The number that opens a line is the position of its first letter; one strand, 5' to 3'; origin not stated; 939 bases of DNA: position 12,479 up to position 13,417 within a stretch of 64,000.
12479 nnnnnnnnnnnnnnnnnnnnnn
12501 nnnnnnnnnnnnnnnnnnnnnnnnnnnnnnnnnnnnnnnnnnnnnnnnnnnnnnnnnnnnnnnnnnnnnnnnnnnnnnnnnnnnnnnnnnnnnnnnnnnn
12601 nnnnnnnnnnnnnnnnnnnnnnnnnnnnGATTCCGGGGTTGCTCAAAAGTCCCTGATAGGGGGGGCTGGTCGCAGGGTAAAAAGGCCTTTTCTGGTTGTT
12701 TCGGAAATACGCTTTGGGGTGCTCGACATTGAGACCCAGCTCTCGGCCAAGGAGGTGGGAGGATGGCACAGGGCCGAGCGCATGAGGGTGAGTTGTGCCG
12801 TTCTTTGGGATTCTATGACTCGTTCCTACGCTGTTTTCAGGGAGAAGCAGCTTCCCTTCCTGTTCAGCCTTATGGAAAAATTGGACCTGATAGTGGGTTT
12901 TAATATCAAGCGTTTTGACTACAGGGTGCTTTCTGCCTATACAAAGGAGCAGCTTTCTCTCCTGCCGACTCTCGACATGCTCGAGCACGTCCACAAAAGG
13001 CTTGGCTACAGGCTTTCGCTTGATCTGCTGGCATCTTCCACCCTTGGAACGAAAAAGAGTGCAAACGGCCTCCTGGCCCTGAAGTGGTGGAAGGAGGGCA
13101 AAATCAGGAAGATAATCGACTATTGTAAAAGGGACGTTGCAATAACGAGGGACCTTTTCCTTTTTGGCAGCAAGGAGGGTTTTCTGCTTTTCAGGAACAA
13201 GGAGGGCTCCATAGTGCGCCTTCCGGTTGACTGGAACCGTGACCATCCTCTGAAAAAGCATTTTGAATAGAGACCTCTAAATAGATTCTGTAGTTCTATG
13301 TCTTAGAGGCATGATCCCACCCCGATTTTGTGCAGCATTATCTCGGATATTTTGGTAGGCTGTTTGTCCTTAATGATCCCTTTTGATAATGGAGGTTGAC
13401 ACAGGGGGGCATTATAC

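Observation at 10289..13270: Single polypeptide combining a DUF1998 DEXH helicase (MrfA/YprA-like) with a YprB/MrfB-like DEDD exonuclease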

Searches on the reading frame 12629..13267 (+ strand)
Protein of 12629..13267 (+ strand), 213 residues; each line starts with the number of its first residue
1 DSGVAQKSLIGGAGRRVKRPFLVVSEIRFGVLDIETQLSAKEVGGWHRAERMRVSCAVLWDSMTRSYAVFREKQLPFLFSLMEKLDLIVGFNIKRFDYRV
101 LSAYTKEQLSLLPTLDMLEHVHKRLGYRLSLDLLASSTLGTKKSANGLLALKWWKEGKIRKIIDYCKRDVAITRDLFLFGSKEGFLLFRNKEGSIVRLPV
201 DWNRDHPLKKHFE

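Call 3: search_protein_families(library=pfam, proteins=[window:12689-13267:+], max_evalue=0.01)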
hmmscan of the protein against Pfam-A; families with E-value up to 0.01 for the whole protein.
window:12689-13267:+ (193 aa): 3 families
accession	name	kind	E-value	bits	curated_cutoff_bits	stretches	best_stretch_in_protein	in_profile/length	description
PF13482.12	RNase_H_2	-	1.2e-06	29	22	1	50-156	46-160/165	RNase_H superfamily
PF01612.26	DNA_pol_A_exo1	-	0.00032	21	23.6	1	67-157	78-165/173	3'-5' exonuclease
PF10108.15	DNA_pol_B_exo2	-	0.00033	20.8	24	1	108-158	120-171/213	Predicted 3'-5' exonuclease related to the exonuclease domain of PolB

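Call 4: search_protein_families(library=ncbifam, proteins=[window:12689-13267:+], max_evalue=0.01)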
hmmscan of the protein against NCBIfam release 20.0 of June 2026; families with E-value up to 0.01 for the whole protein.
window:12689-13267:+ (193 aa): 0 families

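Call 5: search_protein_families(library=padloc, proteins=[window:12689-13267:+], max_evalue=0.01)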
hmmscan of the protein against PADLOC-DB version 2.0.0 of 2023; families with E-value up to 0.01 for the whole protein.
window:12689-13267:+ (193 aa): 0 families

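Call 7: search_solved_structures(query=window:12629-13267:+, max_evalue=10, show_alignments=3)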
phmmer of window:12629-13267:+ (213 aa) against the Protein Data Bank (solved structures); distinct sequences matched with E-value up to 10: 3.
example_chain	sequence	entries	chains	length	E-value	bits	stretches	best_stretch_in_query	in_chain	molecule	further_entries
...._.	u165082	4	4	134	0.38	13.3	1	98-137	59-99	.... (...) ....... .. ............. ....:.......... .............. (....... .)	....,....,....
5xsd_L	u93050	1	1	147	0.85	12.1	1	113-195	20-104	Signal transduction histidine kinase, LytS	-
5xsj_L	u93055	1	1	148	0.86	12.1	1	113-195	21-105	Signal transduction histidine kinase, LytS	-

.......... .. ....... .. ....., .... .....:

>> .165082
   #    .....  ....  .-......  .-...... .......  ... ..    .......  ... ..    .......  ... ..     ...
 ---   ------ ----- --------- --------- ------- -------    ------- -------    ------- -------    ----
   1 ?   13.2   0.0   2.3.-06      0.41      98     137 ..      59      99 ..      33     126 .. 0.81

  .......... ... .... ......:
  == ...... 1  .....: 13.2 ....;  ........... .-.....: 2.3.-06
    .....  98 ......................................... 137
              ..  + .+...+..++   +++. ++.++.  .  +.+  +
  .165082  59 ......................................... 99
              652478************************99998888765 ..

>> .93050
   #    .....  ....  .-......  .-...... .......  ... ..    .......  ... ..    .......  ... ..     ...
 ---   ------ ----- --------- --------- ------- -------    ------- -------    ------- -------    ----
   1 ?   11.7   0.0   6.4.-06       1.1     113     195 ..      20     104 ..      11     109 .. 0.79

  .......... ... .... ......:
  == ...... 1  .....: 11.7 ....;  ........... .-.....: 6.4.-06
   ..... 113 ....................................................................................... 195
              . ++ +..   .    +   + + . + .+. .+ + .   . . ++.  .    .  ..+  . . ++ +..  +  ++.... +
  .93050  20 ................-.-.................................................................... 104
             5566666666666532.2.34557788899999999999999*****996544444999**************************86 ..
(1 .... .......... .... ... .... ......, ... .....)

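Call 11: find_homologous_proteins(query=window:12629-13267:+, max_evalue=0.001)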
Query window:12629-13267:+ (213 aa): 399 proteins with E <= 0.001 among 647 candidates; the best 120 are listed.
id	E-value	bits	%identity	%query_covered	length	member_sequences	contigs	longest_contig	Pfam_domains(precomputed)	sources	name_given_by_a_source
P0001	4.8e-106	371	89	86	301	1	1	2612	PF13482.13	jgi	-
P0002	6.4e-90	318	79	84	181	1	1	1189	PF13482.13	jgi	jgi:DEAD/DEAH box helicase domain-containing protein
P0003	1.0e-78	281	70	84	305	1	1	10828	PF13482.13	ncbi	-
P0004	1.5e-74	268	67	82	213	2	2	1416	PF13482.13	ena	-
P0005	8.4e-72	259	65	83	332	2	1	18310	PF09369.16,PF13482.13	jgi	jgi:DEAD/DEAH box helicase domain-containing protein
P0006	9.1e-72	259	61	92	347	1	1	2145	PF09369.16,PF13482.13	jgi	jgi:DEAD/DEAH box helicase domain-containing protein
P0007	2.8e-71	257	60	87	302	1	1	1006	PF09369.16,PF13482.13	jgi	jgi:DEAD/DEAH box helicase domain-containing protein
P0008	3.8e-71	257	66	83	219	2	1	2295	PF13482.13,PF10108.16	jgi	-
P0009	3.8e-70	253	63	83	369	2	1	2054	PF09369.16,PF13482.13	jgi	jgi:DEAD/DEAH box helicase domain-containing protein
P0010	1.6e-69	251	58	93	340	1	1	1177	PF09369.16,PF13482.13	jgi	jgi:DEAD/DEAH box helicase domain-containing protein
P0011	3.8e-69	250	61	85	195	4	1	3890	PF13482.13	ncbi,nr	ncbi:MAG: ribonuclease H-like domain-containing protein, partial [Deltaproteobacteria bacterium]|nr:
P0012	4.0e-69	250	62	87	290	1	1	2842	PF09369.16,PF13482.13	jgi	jgi:DEAD/DEAH box helicase domain-containing protein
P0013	5.3e-69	250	62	92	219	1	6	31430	PF13482.13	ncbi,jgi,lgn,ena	-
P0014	9.8e-69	249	65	84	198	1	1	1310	PF13482.13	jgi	jgi:DEAD/DEAH box helicase domain-containing protein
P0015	1.3e-68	248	60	86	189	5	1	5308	PF13482.13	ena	-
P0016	2.1e-68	248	62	84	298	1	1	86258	PF13482.13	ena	-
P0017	2.6e-68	247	63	83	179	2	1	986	PF01612.27,PF13482.13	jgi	jgi:DEAD/DEAH box helicase domain-containing protein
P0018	2.8e-68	247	63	83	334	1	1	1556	PF09369.16,PF13482.13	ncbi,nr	ncbi:MAG: DUF1998 domain-containing protein, partial [Deltaproteobacteria bacterium]|nr:DUF1998 doma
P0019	5.1e-68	247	64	83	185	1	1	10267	PF13482.13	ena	-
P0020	1.7e-67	245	65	82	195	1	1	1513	PF13482.13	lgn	-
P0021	2.6e-67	244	60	85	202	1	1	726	PF13482.13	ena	-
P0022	4.4e-67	243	61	84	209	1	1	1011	PF13482.13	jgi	-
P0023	6.1e-67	243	62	82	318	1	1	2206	PF09369.16,PF13482.13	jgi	jgi:DEAD/DEAH box helicase domain-containing protein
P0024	6.7e-67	243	61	85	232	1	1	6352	PF01612.27,PF13482.13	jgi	-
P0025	7.3e-67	243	61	93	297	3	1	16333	PF09369.16,PF13482.13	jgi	-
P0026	7.7e-67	243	61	84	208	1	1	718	PF01612.27,PF13482.13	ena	-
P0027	8.5e-67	243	62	82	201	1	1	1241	PF13482.13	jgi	-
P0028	1.2e-66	242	61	82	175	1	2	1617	PF13482.13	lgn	-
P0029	1.9e-66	241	63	83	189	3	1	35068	PF13482.13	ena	-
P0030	2.1e-66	241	64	83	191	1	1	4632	PF13482.13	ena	-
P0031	2.2e-66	241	56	90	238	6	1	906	PF01612.27,PF13482.13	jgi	jgi:DEAD/DEAH box helicase domain-containing protein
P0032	2.9e-66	241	59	84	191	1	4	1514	PF13482.13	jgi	jgi:DEAD/DEAH box helicase domain-containing protein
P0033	3.1e-66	241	63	84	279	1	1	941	PF13482.13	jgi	jgi:DEAD/DEAH box helicase domain-containing protein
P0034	4.4e-66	240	61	83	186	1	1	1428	PF13482.13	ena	-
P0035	5.6e-66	240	62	82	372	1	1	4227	PF09369.16,PF13482.13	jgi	jgi:DEAD/DEAH box helicase domain-containing protein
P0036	5.8e-66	240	61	83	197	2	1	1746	PF13482.13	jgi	jgi:DEAD/DEAH box helicase domain-containing protein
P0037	8.0e-66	239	62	82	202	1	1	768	PF13482.13,PF10108.16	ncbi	-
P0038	8.9e-66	239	57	89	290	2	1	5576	PF13482.13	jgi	jgi:DEAD/DEAH box helicase domain-containing protein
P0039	9.9e-66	239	61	82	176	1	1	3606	PF13482.13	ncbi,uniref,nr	ncbi:MAG: hypothetical protein OMM_04518 [Candidatus Magnetoglobus multicellularis str. Araruama]|un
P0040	1.0e-65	239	61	83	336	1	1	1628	PF13482.13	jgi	jgi:DEAD/DEAH box helicase domain-containing protein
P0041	1.1e-65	239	63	83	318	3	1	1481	PF09369.16,PF13482.13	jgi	jgi:DEAD/DEAH box helicase domain-containing protein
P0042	1.7e-65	238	58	83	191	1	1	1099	PF01612.27,PF13482.13,PF10108.16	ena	-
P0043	2.0e-65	238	61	82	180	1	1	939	PF01612.27,PF13482.13,PF10108.16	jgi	jgi:DEAD/DEAH box helicase domain-containing protein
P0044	3.4e-65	237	62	82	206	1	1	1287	PF01612.27,PF13482.13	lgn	-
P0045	3.6e-65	237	63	83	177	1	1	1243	PF13482.13,PF10108.16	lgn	-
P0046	6.3e-65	236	59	84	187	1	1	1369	PF01612.27,PF13482.13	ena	-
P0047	6.4e-65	236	58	90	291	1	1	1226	PF13482.13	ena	-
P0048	7.6e-65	236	61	83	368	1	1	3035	PF09369.16,PF03060.22,PF13482.13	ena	-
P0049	7.8e-65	236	62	82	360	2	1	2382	PF09369.16,PF13482.13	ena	-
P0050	7.9e-65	236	59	82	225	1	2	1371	PF01612.27,PF13482.13,PF10108.16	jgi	jgi:DEAD/DEAH box helicase domain-containing protein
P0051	9.2e-65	236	58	89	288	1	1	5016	PF13482.13,PF10108.16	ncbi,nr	ncbi:MAG: DEAD/DEAH box helicase, partial [Desulfobacterales bacterium]|nr:DEAD/DEAH box helicase [D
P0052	1.1e-64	236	54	88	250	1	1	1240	PF01612.27,PF13482.13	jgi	jgi:DEAD/DEAH box helicase domain-containing protein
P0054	1.7e-64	235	60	83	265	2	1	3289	PF13482.13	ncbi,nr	ncbi:MAG: ribonuclease H-like domain-containing protein [Deltaproteobacteria bacterium]|nr:ribonucle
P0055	1.7e-64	235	60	82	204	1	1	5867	PF13482.13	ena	-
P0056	1.9e-64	235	59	83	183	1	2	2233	PF01612.27,PF13482.13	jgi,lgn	jgi:DEAD/DEAH box helicase domain-containing protein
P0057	1.9e-64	235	59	84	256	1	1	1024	PF13482.13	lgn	-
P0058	2.0e-64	235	61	82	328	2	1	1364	PF09369.16,PF13482.13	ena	-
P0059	2.1e-64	235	58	85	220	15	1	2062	PF13482.13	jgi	jgi:DEAD/DEAH box helicase domain-containing protein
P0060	2.2e-64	235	59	82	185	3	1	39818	PF01612.27,PF13482.13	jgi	-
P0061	2.3e-64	235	63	83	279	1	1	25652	PF13482.13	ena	-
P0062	4.2e-64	234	57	88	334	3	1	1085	PF09369.16,PF13482.13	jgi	jgi:DEAD/DEAH box helicase domain-containing protein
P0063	4.6e-64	234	59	84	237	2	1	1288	PF01612.27,PF13482.13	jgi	jgi:DEAD/DEAH box helicase domain-containing protein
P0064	5.5e-64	233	59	83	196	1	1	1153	PF13482.13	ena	-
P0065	6.3e-64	233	61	83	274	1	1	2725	PF09369.16,PF13482.13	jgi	jgi:DEAD/DEAH box helicase domain-containing protein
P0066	8.4e-64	233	58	84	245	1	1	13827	PF01612.27,PF13482.13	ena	-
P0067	8.5e-64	233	62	83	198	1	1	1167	PF13482.13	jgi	jgi:DEAD/DEAH box helicase domain-containing protein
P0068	8.8e-64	233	63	83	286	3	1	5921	PF09369.16,PF13482.13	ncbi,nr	ncbi:MAG: DUF1998 domain-containing protein, partial [Deltaproteobacteria bacterium]|nr:DUF1998 doma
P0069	9.1e-64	233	59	85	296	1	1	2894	PF09369.16,PF13482.13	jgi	jgi:DEAD/DEAH box helicase domain-containing protein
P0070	1.1e-63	232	59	83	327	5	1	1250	PF09369.16,PF13482.13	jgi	jgi:DEAD/DEAH box helicase domain-containing protein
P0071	1.2e-63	232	58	81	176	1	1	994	PF01612.27,PF13482.13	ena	-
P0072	1.2e-63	232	61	83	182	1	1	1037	PF13482.13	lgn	-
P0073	1.3e-63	232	59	83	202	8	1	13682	PF13482.13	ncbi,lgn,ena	-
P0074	1.3e-63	232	58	86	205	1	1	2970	PF13482.13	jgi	jgi:DEAD/DEAH box helicase domain-containing protein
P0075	1.5e-63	232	58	84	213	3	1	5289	PF13482.13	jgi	-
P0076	1.6e-63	232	60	84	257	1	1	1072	PF13482.13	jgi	jgi:DEAD/DEAH box helicase domain-containing protein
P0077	1.7e-63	232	57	85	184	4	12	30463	PF13482.13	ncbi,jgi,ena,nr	ncbi:MAG: ribonuclease H-like domain-containing protein [Deltaproteobacteria bacterium]|nr:ribonucle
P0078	1.7e-63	232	61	82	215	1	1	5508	PF13482.13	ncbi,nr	ncbi:MAG: ribonuclease H-like domain-containing protein, partial [Desulfobacterales bacterium]|nr:ri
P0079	2.2e-63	231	56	89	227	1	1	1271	PF13482.13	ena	-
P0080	2.4e-63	231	59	88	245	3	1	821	PF13482.13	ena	-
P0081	3.6e-63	231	61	83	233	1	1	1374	PF13482.13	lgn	-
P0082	3.7e-63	231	58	83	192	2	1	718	PF13482.13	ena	-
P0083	4.0e-63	231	59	82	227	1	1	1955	PF13482.13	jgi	jgi:DEAD/DEAH box helicase domain-containing protein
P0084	4.7e-63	230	58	91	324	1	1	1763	PF09369.16,PF13482.13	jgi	jgi:DEAD/DEAH box helicase domain-containing protein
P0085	5.0e-63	230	57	85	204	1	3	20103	PF01612.27,PF13482.13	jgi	-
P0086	5.4e-63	230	60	83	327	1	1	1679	PF09369.16,PF13482.13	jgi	jgi:DEAD/DEAH box helicase domain-containing protein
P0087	5.5e-63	230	57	86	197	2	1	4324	PF13482.13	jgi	jgi:DEAD/DEAH box helicase domain-containing protein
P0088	5.9e-63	230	58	84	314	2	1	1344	PF09369.16,PF13482.13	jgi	jgi:DEAD/DEAH box helicase domain-containing protein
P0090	7.3e-63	230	55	93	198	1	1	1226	PF13482.13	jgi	jgi:DEAD/DEAH box helicase domain-containing protein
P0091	8.5e-63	229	58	84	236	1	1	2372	PF13482.13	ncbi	-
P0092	1.0e-62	229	57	83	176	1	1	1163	PF13482.13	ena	-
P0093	1.0e-62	229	57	83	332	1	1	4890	PF09369.16,PF13482.13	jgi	jgi:DEAD/DEAH box helicase domain-containing protein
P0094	1.2e-62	229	56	84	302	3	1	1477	PF09369.16,PF13482.13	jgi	jgi:DEAD/DEAH box helicase domain-containing protein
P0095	1.3e-62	229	57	83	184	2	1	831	PF13482.13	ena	-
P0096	1.4e-62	229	57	90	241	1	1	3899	PF13482.13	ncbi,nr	ncbi:MAG: ribonuclease H-like domain-containing protein, partial [Desulfobulbales bacterium]|nr:ribo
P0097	1.8e-62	228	62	81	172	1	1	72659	PF13482.13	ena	-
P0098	2.1e-62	228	58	83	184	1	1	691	PF13482.13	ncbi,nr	ncbi:MAG: DEAD/DEAH box helicase, partial [Desulfobacula sp.]|nr:DEAD/DEAH box helicase [Desulfobacu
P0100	3.4e-62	227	56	83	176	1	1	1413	PF13482.13,PF10108.16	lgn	-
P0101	3.5e-62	227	59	82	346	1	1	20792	PF01612.27,PF09369.16,PF13482.13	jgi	-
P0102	4.0e-62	227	57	84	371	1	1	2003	PF09369.16,PF13482.13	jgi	jgi:DEAD/DEAH box helicase domain-containing protein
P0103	4.6e-62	227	60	83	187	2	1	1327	PF13482.13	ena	-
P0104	4.8e-62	227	59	83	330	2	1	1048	PF09369.16,PF13482.13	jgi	jgi:DEAD/DEAH box helicase domain-containing protein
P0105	4.9e-62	227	56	89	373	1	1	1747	PF09369.16,PF13482.13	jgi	jgi:DEAD/DEAH box helicase domain-containing protein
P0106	5.3e-62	227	55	94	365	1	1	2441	PF09369.16,PF13482.13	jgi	jgi:DEAD/DEAH box helicase domain-containing protein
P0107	6.5e-62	227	54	88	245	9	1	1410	PF13482.13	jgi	jgi:DEAD/DEAH box helicase domain-containing protein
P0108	7.5e-62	226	56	87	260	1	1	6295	PF13482.13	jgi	jgi:DEAD/DEAH box helicase domain-containing protein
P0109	8.6e-62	226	59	81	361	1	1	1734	PF09369.16,PF13482.13,PF10108.16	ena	-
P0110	1.0e-61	226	57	85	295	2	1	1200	PF13482.13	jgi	jgi:DEAD/DEAH box helicase domain-containing protein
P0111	1.2e-61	226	56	84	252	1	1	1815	PF13482.13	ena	-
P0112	1.2e-61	226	58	85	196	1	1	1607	PF13482.13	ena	-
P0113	1.3e-61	226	58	84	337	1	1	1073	PF09369.16,PF13482.13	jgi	jgi:DEAD/DEAH box helicase domain-containing protein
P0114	1.6e-61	225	59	82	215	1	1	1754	PF13482.13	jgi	jgi:DEAD/DEAH box helicase domain-containing protein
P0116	1.9e-61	225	56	83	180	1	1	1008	PF13482.13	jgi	jgi:DEAD/DEAH box helicase domain-containing protein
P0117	1.9e-61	225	59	82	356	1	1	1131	PF09369.16,PF13482.13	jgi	jgi:DEAD/DEAH box helicase domain-containing protein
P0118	2.2e-61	225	58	82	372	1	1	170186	PF09369.16,PF13482.13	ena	-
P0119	2.7e-61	225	62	77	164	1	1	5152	PF13482.13,PF10108.16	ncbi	ncbi:ribonuclease H-like domain-containing protein, partial [Thermodesulfobacteriota bacterium]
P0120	2.9e-61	224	57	85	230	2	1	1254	PF13482.13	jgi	jgi:DEAD/DEAH box helicase domain-containing protein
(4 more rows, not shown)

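Call 20: search_solved_structures(query=A1, max_evalue=10, show_alignments=4)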
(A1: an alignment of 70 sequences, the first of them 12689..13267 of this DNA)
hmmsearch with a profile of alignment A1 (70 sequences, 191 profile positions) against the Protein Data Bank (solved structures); distinct sequences matched with E-value up to 10: 16.
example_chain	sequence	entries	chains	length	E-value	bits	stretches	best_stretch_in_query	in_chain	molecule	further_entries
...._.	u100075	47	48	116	0.038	16.6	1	101-168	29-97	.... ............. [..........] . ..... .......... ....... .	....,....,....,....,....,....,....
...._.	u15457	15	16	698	0.081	15.5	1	43-100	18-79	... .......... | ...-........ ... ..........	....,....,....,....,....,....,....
1zyq_A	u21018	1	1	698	0.081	15.5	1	43-100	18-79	DNA polymerase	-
6n7w_H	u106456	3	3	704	0.1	15.2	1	43-100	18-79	DNA-directed DNA polymerase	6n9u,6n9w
2ajq_A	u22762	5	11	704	0.1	15.2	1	43-100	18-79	T7 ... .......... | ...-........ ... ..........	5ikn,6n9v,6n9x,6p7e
7v2c_H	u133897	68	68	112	0.29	13.7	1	101-168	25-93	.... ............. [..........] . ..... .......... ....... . | Complex I subunit B13 | NADH-ubiquinone oxidoreductase 13 kDa-B subunit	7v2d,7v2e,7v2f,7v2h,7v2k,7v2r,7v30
5gpn_Ae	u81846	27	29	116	0.31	13.6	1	101-168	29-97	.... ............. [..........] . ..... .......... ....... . | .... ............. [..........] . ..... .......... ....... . isoform X1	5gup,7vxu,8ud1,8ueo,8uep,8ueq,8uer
5but_A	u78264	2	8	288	0.34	13.5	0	49-105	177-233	Ktr system potassium uptake protein A,Ktr system potassium uptake protein A | Ktr system potassium uptake protein A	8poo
5xtb_H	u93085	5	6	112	0.45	13.1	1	101-165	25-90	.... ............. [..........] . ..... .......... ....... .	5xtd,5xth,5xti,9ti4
9cwt_H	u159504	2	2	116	0.48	13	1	101-165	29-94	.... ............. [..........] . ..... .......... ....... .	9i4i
9qrf_A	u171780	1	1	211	0.6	12.7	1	62-160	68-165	ancestor of diDNase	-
5ldw_V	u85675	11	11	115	0.88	12.2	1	101-167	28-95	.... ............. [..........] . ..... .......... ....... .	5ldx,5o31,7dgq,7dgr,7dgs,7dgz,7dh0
5lc5_V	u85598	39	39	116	0.9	12.1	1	101-167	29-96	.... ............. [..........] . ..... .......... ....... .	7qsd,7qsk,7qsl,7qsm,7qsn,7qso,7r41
7zd6_f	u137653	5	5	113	1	12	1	101-167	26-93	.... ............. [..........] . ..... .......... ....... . | Mitochondrial complex I, B13 subunit | Complex I subunit B13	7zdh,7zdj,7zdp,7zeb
5lnk_f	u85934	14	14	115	1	11.9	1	101-167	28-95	Mitochondrial complex I, B13 subunit | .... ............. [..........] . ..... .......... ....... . | NDUFA5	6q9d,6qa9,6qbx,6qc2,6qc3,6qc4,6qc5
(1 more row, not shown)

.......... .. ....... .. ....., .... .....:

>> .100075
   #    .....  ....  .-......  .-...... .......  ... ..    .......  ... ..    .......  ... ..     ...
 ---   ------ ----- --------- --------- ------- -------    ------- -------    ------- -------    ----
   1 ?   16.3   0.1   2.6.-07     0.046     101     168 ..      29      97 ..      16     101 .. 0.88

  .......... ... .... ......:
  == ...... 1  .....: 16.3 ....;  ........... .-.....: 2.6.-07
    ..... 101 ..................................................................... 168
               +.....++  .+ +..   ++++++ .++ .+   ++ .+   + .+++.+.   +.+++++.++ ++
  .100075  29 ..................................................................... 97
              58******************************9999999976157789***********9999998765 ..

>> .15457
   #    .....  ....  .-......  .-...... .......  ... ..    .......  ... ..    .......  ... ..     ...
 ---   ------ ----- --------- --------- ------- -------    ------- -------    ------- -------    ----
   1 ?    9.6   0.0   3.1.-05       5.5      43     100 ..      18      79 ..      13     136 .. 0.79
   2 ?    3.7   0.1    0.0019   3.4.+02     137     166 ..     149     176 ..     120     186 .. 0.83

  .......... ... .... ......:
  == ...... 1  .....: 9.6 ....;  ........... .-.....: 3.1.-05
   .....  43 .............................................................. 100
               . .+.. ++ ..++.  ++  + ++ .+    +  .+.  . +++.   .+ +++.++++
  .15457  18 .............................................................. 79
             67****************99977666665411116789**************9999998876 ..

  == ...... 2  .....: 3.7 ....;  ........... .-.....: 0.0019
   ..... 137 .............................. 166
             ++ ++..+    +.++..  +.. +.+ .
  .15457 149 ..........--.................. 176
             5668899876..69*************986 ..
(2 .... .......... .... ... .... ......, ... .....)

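Call 24: find_encoding_contigs(protein=P0077, flank=6000, max_places=4)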
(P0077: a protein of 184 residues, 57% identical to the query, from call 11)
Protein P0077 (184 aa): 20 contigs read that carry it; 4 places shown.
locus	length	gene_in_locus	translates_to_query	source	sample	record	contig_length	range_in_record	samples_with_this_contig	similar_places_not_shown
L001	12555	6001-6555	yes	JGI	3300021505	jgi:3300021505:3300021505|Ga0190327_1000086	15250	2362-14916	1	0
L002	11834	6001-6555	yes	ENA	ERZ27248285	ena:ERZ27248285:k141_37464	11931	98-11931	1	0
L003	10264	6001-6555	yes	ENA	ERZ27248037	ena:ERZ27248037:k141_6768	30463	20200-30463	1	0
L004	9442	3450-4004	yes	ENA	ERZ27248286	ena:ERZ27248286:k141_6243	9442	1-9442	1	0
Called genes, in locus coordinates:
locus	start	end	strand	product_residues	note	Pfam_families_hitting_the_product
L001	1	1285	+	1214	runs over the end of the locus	?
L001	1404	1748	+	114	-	PF02662:FlpD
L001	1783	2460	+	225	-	PF12225:DUF5981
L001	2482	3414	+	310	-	PF02219:MTHFR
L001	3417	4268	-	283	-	PF23023:Anti-Pycsar_Apyc1, PF00753:Lactamase_B, PF12706:Lactamase_B_2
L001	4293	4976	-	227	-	-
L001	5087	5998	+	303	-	PF00491:Arginase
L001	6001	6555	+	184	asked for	PF13482:RNase_H_2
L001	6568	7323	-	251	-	PF02146:SIR2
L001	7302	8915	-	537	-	PF03023:MurJ, PF01554:MatE (weak)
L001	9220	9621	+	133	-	PF01047:MarR (faint), PF03965:Penicillinase_R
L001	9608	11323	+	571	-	PF05569:Peptidase_M56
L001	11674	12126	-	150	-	-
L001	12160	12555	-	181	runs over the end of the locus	-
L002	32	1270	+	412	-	PF12838:Fer4_7 (faint), PF13484:Fer4_16 (faint), PF13187:Fer4_9 (weak), PF13237:Fer4_10, PF14697:Fer4_21 (weak), PF00037:Fer4 (weak)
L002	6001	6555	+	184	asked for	PF13482:RNase_H_2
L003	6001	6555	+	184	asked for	PF13482:RNase_H_2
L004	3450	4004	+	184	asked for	PF13482:RNase_H_2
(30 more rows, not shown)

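Call 26: find_encoding_contigs(protein=P0013, flank=6000, max_places=2)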
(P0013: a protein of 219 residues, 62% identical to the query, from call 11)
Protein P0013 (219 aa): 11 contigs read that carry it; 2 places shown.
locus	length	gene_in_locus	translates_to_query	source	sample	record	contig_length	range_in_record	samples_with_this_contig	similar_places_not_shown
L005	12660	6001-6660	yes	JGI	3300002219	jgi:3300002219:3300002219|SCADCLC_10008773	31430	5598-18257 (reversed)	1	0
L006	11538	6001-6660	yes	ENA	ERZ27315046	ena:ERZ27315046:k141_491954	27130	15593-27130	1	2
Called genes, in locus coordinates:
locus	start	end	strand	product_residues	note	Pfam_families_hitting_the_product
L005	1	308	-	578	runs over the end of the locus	PF11845:Tll0287-like, PF00672:HAMP, PF00015:MCPsignal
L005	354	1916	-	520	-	PF00015:MCPsignal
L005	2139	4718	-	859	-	PF02861:Clp_N, PF13191:AAA_16, PF23569:NBD_SMAX1, PF00004:AAA, PF17871:AAA_lid_9, PF00004:AAA, PF07724:AAA_2, PF07728:AAA_5, +11 more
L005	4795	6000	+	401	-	PF01966:HD, PF13286:HD_assoc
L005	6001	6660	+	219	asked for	PF13482:RNase_H_2 (weak)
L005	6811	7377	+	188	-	PF01871:AMMECR1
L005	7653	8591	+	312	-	PF01134:GIDA (faint), PF03486:HI0933_like (faint), PF07992:Pyr_redox_2, PF13738:Pyr_redox_3 (faint)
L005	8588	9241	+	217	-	PF00753:Lactamase_B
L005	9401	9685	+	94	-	PF20068:Amphi-Trp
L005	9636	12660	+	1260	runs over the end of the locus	PF00270:DEAD, PF00271:Helicase_C, PF04408:WHD_HA2 (faint), PF21010:HA2_C (weak), PF07717:OB_NTP_bind, PF11898:DUF3418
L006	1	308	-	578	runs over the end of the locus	PF11845:Tll0287-like, PF00672:HAMP, PF00015:MCPsignal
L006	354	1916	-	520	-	PF00015:MCPsignal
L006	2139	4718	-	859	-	PF02861:Clp_N, PF13191:AAA_16, PF23569:NBD_SMAX1, PF00004:AAA, PF17871:AAA_lid_9, PF00004:AAA, PF07724:AAA_2, PF07728:AAA_5, +11 more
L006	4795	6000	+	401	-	PF01966:HD, PF13286:HD_assoc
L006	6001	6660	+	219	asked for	PF13482:RNase_H_2 (weak)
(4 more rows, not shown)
